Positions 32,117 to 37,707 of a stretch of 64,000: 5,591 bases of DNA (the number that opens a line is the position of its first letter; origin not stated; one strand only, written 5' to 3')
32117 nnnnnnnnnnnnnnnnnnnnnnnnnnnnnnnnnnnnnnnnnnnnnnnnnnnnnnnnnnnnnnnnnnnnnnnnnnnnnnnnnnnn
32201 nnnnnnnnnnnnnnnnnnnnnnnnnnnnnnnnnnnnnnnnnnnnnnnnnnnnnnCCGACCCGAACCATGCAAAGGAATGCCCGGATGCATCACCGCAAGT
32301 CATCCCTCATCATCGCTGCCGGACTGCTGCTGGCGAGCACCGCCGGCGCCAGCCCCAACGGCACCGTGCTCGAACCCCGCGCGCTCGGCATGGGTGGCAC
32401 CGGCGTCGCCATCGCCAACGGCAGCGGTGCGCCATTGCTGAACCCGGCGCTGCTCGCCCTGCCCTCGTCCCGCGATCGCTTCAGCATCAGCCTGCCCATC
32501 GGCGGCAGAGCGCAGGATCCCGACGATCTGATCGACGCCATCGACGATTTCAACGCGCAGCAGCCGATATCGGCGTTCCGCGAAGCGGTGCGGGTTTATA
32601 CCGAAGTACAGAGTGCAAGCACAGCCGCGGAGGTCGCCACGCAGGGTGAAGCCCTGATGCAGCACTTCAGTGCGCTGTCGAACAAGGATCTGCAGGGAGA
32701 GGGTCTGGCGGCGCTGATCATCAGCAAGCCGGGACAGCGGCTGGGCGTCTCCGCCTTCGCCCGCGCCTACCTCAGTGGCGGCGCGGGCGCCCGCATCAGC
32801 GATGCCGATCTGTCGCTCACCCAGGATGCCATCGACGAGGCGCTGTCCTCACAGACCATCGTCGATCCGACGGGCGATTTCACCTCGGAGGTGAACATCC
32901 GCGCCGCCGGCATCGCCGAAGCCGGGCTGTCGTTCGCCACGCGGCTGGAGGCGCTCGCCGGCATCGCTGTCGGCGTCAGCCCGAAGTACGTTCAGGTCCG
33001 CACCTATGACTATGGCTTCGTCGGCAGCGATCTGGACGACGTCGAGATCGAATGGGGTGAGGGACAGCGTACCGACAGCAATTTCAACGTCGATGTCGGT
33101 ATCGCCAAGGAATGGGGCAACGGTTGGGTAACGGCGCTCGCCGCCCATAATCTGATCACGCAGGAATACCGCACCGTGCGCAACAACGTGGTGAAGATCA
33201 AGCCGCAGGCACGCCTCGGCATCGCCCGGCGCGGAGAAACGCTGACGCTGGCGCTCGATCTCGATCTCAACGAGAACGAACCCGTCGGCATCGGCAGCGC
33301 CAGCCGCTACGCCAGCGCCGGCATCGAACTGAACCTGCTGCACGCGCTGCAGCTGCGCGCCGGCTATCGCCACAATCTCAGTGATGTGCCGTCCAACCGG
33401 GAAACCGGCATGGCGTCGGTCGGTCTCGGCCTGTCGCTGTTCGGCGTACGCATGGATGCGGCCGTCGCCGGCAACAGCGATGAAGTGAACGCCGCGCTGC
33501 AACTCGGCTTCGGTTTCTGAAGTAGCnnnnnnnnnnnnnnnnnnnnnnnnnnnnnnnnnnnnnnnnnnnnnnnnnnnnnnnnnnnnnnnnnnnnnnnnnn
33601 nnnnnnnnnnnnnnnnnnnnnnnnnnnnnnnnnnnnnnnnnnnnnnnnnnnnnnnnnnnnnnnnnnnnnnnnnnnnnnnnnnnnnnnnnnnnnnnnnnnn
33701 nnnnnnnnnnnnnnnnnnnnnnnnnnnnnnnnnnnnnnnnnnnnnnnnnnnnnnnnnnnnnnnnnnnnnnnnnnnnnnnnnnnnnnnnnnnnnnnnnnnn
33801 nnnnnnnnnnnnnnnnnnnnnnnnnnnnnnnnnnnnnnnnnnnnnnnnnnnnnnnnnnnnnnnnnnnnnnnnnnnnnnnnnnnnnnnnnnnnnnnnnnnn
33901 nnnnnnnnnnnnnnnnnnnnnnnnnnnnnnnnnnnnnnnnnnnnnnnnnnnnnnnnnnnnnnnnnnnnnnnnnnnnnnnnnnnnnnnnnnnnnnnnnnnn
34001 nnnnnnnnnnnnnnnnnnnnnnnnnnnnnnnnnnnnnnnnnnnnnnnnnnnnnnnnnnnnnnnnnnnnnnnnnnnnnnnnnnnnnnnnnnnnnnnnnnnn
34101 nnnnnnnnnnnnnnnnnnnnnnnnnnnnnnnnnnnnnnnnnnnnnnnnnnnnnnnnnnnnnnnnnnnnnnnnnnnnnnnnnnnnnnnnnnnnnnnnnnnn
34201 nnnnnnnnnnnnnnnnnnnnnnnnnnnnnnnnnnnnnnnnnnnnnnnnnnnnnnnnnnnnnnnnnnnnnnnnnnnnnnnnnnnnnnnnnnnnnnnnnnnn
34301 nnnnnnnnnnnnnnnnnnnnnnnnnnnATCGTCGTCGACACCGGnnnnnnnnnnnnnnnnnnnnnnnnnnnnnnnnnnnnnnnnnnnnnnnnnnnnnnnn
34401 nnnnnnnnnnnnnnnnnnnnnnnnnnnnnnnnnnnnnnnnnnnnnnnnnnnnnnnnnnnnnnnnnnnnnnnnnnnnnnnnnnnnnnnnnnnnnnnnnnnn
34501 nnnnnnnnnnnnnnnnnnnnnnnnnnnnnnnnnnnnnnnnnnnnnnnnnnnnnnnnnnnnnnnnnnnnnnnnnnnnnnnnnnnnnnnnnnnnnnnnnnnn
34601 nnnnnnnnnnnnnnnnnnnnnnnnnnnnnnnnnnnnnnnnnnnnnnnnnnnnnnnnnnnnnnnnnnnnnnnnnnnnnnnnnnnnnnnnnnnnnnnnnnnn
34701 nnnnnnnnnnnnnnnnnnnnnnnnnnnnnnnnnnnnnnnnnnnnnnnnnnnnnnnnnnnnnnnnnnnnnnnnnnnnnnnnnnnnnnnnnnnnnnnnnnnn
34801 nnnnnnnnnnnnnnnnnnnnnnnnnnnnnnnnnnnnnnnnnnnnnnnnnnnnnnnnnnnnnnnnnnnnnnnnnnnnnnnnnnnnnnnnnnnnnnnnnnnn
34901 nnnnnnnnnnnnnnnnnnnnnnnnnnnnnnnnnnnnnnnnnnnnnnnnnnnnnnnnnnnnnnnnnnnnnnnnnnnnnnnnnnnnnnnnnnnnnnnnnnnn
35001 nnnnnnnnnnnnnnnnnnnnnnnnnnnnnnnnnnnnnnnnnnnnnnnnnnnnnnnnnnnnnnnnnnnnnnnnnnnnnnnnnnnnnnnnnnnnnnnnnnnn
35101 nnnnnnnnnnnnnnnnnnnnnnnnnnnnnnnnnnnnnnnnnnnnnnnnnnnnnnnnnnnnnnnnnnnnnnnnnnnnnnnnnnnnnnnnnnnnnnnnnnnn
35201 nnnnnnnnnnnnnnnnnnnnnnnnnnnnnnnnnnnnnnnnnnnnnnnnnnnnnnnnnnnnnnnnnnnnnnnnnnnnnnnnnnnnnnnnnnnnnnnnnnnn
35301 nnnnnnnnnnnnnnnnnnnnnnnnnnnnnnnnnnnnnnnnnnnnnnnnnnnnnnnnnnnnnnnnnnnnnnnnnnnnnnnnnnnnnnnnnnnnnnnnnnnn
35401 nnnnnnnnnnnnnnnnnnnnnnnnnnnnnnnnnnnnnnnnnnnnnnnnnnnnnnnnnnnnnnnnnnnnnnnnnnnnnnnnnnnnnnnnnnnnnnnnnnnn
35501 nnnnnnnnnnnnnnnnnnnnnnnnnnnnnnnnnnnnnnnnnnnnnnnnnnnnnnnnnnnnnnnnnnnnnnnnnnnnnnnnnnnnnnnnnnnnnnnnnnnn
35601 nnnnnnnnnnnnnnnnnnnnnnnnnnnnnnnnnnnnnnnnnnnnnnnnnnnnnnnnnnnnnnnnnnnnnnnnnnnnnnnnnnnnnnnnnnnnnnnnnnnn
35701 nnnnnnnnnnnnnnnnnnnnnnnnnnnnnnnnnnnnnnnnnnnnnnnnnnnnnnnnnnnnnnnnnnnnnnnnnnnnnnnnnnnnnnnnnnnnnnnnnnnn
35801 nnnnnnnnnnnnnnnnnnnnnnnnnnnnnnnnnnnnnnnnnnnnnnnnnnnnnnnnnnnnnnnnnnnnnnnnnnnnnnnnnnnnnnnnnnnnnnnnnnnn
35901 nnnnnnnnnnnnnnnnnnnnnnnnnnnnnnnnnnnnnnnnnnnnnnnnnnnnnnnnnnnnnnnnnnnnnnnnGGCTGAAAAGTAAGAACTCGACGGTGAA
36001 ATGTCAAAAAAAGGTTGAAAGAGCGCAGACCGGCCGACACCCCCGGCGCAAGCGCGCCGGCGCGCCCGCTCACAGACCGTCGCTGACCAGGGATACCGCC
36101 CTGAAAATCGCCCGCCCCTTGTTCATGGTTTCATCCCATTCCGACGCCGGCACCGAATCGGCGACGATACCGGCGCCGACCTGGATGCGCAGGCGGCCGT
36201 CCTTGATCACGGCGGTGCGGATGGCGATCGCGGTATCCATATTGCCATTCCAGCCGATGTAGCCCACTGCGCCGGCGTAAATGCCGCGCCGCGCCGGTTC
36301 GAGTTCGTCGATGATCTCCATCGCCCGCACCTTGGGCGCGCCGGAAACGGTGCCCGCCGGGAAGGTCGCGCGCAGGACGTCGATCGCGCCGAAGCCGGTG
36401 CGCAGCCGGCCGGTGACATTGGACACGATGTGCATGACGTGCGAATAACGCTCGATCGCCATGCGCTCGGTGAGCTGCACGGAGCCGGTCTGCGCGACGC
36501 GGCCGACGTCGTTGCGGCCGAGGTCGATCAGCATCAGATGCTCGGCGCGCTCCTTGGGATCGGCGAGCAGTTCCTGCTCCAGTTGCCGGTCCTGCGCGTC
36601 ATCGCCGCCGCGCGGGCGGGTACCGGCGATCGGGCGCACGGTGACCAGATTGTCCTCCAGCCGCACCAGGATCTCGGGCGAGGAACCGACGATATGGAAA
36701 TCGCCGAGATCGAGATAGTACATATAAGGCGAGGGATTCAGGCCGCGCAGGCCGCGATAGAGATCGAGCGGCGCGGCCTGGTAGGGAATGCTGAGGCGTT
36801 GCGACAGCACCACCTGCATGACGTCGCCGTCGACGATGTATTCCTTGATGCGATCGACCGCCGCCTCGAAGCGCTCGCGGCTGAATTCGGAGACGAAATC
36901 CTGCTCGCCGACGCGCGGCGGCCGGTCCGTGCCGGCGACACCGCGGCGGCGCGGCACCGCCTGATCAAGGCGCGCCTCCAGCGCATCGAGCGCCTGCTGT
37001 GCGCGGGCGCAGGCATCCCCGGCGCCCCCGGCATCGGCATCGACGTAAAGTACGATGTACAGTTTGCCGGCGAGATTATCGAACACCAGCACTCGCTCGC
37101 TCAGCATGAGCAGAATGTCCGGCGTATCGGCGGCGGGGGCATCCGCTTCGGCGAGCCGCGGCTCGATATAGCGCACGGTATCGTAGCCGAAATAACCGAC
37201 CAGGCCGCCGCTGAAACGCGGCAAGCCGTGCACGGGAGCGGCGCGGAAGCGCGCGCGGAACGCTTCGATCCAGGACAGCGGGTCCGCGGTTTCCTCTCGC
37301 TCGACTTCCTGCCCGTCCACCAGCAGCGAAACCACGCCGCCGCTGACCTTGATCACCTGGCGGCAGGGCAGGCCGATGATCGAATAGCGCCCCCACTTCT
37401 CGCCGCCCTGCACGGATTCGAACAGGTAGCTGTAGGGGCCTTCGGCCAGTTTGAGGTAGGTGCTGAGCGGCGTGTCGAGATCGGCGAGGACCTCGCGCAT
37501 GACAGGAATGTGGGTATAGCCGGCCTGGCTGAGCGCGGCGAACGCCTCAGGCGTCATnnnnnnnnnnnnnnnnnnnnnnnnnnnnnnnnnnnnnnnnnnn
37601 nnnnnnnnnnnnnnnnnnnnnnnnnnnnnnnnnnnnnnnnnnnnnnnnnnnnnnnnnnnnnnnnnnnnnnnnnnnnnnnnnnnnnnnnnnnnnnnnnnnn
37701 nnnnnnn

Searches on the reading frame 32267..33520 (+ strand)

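Call 70: search_protein_families(library=pfam, proteins=[window:32267-33520:+], max_evalue=0.00001)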
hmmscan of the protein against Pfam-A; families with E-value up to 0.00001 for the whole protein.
window:32267-33520:+ (417 aa): 1 family
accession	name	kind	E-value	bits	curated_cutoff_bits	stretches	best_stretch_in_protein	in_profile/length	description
PF13729.12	TraF_2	-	8.8e-42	143.6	25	1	56-333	1-264/264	F plasmid transfer operon, TraF, protein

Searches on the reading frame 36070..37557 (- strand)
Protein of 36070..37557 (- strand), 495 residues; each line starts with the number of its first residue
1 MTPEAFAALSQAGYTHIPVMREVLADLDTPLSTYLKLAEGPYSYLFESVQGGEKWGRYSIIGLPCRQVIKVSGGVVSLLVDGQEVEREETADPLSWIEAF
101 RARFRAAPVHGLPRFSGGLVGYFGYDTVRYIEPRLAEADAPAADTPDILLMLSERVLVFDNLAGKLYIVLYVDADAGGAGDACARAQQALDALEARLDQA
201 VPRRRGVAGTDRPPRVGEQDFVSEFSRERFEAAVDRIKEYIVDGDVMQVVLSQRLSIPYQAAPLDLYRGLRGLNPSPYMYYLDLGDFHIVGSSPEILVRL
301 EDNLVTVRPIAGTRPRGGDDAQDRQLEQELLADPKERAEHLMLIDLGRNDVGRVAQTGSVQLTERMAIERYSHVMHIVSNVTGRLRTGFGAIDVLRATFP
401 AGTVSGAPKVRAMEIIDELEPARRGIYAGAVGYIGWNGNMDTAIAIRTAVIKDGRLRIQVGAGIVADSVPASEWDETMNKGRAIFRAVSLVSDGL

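Call 70: search_protein_families(library=pfam, proteins=[window:36070-37557:-], max_evalue=0.00001)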
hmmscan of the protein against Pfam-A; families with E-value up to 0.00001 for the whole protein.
window:36070-37557:- (495 aa): 2 families
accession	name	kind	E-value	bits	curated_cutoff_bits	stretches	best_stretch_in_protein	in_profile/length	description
PF00425.24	Chorismate_bind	-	9.7e-97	324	27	1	227-480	2-257/257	chorismate binding enzyme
PF04715.19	Anth_synt_I_N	-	7.7e-36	123.9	23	1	26-168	1-140/140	Anthranilate synthase component I, N terminal region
